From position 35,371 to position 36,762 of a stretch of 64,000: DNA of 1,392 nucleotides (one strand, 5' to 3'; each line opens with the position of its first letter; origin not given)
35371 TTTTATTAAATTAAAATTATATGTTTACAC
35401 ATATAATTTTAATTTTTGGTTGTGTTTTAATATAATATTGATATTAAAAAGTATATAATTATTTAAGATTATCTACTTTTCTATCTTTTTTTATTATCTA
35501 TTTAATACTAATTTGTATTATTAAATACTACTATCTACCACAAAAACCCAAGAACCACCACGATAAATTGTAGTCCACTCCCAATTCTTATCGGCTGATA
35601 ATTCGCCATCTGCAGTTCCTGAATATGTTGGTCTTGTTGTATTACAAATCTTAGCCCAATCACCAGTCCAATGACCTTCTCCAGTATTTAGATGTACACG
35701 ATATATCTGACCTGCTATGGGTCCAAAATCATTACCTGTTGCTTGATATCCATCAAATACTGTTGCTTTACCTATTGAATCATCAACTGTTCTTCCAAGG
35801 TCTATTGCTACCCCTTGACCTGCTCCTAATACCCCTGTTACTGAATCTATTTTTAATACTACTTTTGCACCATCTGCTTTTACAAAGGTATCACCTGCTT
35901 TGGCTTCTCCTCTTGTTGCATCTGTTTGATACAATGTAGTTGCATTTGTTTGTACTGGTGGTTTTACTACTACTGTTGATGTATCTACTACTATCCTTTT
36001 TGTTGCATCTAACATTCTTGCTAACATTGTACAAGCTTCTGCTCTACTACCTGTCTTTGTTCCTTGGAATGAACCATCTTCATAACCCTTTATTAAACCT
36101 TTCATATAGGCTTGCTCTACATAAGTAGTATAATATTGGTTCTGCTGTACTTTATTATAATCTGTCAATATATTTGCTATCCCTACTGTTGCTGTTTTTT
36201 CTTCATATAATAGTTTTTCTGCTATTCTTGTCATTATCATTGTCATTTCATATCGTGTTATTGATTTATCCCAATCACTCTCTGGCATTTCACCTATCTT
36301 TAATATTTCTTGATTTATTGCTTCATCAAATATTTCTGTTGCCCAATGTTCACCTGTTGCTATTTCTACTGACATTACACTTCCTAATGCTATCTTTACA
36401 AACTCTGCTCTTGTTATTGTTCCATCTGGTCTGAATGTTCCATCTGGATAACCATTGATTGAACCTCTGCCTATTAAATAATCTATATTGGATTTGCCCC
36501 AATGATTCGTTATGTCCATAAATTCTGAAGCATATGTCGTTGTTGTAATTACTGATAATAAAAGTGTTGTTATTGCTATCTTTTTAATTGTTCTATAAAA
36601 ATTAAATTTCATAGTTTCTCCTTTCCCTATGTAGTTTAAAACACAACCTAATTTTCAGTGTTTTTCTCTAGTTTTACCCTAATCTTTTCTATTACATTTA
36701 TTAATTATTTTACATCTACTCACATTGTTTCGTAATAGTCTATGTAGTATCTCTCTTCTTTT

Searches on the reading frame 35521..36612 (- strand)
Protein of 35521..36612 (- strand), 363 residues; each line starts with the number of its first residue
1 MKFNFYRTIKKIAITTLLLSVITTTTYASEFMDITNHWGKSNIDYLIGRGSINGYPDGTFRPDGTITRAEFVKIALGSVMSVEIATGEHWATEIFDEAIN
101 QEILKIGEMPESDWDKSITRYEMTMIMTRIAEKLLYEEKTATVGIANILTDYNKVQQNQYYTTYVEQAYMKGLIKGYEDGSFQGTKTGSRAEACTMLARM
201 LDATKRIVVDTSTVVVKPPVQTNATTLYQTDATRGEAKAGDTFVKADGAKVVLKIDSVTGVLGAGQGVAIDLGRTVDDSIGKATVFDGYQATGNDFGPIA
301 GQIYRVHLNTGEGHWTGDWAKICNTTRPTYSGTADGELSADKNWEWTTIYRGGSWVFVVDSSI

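Call 10: search_protein_families(library=phrogs, proteins=[window:35521-36612:-], max_evalue=0.00001)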
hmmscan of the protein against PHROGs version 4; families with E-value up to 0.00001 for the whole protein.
window:35521-36612:- (363 aa): 1 family
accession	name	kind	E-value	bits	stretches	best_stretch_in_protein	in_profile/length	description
phrog_1696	-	tail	1.1e-12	46.9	1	29-78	1902-1951/2079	major tail protein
